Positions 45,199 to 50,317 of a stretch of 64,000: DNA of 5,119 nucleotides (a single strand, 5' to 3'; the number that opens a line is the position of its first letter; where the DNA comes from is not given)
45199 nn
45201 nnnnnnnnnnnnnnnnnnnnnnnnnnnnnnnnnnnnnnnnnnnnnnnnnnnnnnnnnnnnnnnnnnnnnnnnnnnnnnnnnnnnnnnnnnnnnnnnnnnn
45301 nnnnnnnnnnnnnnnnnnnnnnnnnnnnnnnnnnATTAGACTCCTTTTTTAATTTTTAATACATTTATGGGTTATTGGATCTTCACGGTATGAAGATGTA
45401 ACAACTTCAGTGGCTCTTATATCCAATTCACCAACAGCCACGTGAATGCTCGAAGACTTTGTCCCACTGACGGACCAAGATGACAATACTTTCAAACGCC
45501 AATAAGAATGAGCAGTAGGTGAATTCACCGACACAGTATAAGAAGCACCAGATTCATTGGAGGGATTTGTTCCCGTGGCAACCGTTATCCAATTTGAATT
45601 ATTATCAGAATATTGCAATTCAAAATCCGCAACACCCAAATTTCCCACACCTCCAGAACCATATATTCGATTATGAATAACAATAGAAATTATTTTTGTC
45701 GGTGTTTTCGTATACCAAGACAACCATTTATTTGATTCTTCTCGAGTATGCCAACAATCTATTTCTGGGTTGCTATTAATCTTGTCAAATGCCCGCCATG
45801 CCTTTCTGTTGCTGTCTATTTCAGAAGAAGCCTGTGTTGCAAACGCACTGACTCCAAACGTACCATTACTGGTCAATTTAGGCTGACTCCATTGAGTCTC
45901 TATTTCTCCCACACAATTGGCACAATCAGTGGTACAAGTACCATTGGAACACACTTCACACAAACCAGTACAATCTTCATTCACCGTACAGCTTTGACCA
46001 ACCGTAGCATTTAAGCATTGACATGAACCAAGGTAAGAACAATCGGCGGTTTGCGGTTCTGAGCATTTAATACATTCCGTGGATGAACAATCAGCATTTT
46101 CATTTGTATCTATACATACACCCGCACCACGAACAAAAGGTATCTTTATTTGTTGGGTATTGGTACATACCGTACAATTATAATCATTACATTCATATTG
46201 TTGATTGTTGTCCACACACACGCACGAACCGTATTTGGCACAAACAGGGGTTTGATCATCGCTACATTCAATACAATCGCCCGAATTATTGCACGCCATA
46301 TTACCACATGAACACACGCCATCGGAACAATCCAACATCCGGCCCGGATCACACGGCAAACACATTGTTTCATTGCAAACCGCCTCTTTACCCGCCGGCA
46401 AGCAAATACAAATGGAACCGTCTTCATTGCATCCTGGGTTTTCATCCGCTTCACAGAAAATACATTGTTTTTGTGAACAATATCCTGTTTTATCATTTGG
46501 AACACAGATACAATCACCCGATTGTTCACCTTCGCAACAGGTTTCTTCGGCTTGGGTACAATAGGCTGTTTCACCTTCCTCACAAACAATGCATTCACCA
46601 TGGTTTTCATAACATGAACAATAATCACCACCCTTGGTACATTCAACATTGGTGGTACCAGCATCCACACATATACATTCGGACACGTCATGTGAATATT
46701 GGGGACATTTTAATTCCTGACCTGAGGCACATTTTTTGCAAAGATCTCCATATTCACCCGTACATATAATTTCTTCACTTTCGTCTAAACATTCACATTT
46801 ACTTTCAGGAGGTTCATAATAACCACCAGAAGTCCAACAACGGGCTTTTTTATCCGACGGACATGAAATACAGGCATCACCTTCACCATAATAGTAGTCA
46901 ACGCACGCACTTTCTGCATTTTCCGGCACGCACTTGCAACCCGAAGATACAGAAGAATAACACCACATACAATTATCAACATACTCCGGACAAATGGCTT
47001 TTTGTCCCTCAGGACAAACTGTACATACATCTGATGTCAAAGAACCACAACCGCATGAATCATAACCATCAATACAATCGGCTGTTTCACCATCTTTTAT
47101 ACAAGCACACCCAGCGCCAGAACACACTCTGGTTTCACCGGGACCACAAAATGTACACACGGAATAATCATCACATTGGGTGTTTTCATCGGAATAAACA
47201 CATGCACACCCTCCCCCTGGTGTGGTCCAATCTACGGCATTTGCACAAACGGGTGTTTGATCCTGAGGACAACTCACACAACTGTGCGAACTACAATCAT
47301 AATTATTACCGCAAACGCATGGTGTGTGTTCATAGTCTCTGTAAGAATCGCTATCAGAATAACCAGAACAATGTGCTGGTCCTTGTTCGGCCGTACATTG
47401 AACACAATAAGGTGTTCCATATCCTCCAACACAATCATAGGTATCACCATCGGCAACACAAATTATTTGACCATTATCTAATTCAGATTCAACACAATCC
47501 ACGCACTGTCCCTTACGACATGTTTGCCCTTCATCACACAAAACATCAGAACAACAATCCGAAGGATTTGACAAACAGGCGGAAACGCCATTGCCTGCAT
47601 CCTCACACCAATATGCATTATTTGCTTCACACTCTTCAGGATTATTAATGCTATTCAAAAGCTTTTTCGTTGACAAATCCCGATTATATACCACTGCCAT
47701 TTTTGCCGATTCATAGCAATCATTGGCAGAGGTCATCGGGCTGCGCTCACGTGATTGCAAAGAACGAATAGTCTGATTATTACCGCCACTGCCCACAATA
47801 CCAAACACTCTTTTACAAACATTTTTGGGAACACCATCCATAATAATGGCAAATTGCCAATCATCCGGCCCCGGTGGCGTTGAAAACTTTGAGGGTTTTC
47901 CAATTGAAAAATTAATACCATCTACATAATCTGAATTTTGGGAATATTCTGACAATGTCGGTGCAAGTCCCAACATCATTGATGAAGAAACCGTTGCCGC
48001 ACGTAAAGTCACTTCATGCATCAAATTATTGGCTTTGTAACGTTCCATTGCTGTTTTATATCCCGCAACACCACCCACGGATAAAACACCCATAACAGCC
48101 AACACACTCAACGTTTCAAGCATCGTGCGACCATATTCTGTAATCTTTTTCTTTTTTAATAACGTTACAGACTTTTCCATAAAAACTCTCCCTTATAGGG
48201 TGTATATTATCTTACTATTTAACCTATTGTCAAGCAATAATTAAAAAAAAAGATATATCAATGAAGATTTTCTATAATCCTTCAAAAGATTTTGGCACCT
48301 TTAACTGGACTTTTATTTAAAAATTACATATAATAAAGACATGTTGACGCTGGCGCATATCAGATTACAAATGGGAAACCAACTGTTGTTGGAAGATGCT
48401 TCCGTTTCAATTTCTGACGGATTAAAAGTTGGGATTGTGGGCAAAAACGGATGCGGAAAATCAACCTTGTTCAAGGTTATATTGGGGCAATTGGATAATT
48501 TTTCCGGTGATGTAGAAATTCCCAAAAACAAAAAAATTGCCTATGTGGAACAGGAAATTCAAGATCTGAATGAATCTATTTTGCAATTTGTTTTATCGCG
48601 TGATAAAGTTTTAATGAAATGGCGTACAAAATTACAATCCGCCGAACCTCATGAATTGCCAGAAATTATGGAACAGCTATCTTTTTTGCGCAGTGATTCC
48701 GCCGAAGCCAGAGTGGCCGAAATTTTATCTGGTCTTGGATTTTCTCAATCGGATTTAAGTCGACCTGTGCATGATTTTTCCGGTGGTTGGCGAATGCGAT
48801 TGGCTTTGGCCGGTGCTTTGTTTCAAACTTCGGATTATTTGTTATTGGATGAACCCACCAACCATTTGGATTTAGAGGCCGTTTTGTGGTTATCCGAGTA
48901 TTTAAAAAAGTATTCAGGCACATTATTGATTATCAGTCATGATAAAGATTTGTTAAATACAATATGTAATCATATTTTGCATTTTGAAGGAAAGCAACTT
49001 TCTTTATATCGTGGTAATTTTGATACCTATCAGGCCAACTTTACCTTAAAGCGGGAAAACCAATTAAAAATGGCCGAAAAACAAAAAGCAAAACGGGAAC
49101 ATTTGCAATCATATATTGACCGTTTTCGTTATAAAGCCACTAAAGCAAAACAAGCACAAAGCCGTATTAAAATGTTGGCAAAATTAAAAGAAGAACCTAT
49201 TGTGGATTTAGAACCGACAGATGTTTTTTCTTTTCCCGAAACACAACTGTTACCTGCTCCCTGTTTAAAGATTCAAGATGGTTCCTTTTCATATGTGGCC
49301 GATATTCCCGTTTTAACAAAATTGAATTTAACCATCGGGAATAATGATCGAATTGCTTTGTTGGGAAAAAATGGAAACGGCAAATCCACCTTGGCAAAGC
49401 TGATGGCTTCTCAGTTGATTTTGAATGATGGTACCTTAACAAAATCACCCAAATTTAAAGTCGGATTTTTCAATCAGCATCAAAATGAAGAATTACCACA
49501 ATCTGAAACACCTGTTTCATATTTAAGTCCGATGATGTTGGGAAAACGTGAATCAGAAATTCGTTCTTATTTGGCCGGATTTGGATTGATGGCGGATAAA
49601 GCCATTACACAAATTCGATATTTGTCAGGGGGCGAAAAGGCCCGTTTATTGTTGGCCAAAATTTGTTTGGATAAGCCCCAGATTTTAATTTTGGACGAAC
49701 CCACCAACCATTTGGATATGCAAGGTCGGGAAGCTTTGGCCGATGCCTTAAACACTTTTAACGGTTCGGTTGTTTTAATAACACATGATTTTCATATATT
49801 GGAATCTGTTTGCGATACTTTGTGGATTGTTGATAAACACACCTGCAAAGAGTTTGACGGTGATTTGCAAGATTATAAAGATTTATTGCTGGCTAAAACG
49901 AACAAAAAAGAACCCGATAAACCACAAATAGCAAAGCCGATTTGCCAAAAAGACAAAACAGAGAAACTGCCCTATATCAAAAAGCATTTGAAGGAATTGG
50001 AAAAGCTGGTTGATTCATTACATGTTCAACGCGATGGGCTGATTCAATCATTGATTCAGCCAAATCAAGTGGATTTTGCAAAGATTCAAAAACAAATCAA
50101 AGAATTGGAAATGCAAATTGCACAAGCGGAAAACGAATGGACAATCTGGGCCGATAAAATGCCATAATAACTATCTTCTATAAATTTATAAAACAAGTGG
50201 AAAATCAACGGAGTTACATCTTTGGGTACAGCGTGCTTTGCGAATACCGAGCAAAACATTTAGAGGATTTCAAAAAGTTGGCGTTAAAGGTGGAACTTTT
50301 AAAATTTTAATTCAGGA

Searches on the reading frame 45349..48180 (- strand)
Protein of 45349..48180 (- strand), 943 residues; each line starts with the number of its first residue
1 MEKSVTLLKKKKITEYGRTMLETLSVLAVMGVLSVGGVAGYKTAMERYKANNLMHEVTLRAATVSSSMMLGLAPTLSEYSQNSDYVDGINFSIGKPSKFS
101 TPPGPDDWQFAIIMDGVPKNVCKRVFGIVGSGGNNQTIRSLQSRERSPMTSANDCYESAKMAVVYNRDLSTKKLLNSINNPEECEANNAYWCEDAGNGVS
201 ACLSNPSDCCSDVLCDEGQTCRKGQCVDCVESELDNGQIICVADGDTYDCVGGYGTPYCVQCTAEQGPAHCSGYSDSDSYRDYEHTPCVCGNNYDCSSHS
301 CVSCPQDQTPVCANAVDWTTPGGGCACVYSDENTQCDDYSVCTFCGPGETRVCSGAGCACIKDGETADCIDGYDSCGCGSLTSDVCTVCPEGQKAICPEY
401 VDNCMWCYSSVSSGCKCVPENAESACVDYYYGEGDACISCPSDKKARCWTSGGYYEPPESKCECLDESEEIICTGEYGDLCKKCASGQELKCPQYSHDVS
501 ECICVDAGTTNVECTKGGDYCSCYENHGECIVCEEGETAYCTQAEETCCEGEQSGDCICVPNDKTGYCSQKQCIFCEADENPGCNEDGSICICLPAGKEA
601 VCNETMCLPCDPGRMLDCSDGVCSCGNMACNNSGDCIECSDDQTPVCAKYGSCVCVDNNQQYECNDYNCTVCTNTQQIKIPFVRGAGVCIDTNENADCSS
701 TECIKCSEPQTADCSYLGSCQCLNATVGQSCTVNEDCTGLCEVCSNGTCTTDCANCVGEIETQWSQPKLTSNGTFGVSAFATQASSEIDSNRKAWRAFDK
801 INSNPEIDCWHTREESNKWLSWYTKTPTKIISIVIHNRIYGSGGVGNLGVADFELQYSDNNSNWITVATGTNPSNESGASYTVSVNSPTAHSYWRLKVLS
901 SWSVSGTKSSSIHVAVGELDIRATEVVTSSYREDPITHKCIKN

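Call 9: search_protein_families(library=pfam, proteins=[window:45349-48180:-], max_evalue=1)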
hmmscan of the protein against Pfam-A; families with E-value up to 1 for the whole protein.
window:45349-48180:- (943 aa): 2 families
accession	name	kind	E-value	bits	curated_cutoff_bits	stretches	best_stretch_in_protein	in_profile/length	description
PF22633.2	F5_F8_type_C_2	-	1.2e-09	39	27.8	1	807-896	9-91/91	NedA-like, galactose-binding domain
PF00754.31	F5_F8_type_C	-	1.8e-08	35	28.2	1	783-903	3-116/127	F5/8 type C domain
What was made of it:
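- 45472..45834 (-): F5/8 type C (discoidin, galactose-binding-like) domain of w5, residues 783-903. Pfam PF00754 35.0 bits (cut-off 28.2) and PF22633 39.0 bits (cut-off 27.8), call 9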

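Call 10: search_protein_families(library=ncbifam, proteins=[window:45349-48180:-], max_evalue=1)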
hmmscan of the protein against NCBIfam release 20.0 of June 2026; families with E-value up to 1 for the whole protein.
window:45349-48180:- (943 aa): 0 families

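Call 77: search_solved_structures(query=window:45349-47730:-, max_evalue=1)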
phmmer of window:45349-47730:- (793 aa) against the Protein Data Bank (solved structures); distinct sequences matched with E-value up to 1: 2.
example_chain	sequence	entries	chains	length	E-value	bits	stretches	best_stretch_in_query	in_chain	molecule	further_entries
9ru9_SM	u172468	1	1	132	0.0099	17.1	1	148-226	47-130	Small ribosomal subunit protein eS12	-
8xi2_E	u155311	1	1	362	0.38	11.9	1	272-301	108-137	U5-40K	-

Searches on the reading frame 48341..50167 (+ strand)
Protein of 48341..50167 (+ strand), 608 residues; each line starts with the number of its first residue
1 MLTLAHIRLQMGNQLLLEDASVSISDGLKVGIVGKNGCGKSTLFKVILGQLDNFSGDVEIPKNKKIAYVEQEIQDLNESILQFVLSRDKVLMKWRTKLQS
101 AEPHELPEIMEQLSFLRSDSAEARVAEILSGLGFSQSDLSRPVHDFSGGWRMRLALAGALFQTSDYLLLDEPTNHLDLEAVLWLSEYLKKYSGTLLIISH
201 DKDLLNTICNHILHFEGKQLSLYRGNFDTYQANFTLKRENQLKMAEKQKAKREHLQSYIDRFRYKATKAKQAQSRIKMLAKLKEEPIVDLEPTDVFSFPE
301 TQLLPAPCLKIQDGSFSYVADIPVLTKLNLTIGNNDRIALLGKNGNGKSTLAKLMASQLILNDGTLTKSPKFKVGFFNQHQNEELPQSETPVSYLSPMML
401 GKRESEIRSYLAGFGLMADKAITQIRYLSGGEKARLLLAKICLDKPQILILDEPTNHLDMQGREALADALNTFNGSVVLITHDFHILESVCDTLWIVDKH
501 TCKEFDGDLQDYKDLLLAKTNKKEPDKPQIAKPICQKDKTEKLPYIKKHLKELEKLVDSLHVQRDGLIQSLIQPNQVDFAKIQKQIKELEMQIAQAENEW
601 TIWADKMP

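Call 13: search_protein_families(library=pfam, proteins=[window:48341-50167:+], max_evalue=0.001)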
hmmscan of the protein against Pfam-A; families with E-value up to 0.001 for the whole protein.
window:48341-50167:+ (608 aa): 18 families
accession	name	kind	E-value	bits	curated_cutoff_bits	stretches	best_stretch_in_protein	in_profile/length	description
PF00005.33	ABC_tran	-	3.5e-48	164.1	25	2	17-174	1-137/137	ABC transporter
PF12848.13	ABC_tran_Xtn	-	1.2e-22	80.2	25.9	1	213-284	1-72/85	ABC transporter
PF13304.12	AAA_21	-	6.3e-12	46.6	27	1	423-486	233-302/304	AAA domain, putative AbiEii toxin, Type IV TA system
PF02463.25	SMC_N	-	3.1e-11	43.6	40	1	31-208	28-205/220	RecF/RecN/SMC N terminal domain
PF13175.12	AAA_15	-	1.4e-06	28.7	32.1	1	17-270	14-191/374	AAA ATPase domain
PF13555.12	AAA_29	-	9.3e-06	25.7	27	0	9-44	4-39/61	P-loop containing region of AAA domain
PF00910.28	RNA_helicase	-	7.4e-05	23.6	21.5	0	339-360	2-23/105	RNA helicase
PF01935.23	DUF87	-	0.0001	22.9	23.2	0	336-363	24-52/220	Helicase HerA, central domain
PF05729.18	NACHT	-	0.0001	22.6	26.7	0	337-377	2-39/167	NACHT domain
PF00004.35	AAA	-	0.00011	23.1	21.2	0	339-368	2-23/131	ATPase family associated with various cellular activities (AAA)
PF00931.28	NB-ARC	-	0.00021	21.1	23.5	0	29-59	20-50/248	NB-ARC domain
PF13238.12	AAA_18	-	0.00022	22.1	29.4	0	30-54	1-24/128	AAA domain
PF01926.29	MMR_HSR1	-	0.00029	21.3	21.9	0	29-50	1-22/113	50S ribosome-binding GTPase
PF00006.31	ATP-synt_ab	-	0.00031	20.9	29.5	0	19-51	6-38/213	ATP synthase alpha/beta family, nucleotide-binding domain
PF13401.12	AAA_22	-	0.00034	21.4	27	0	338-480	8-121/130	AAA domain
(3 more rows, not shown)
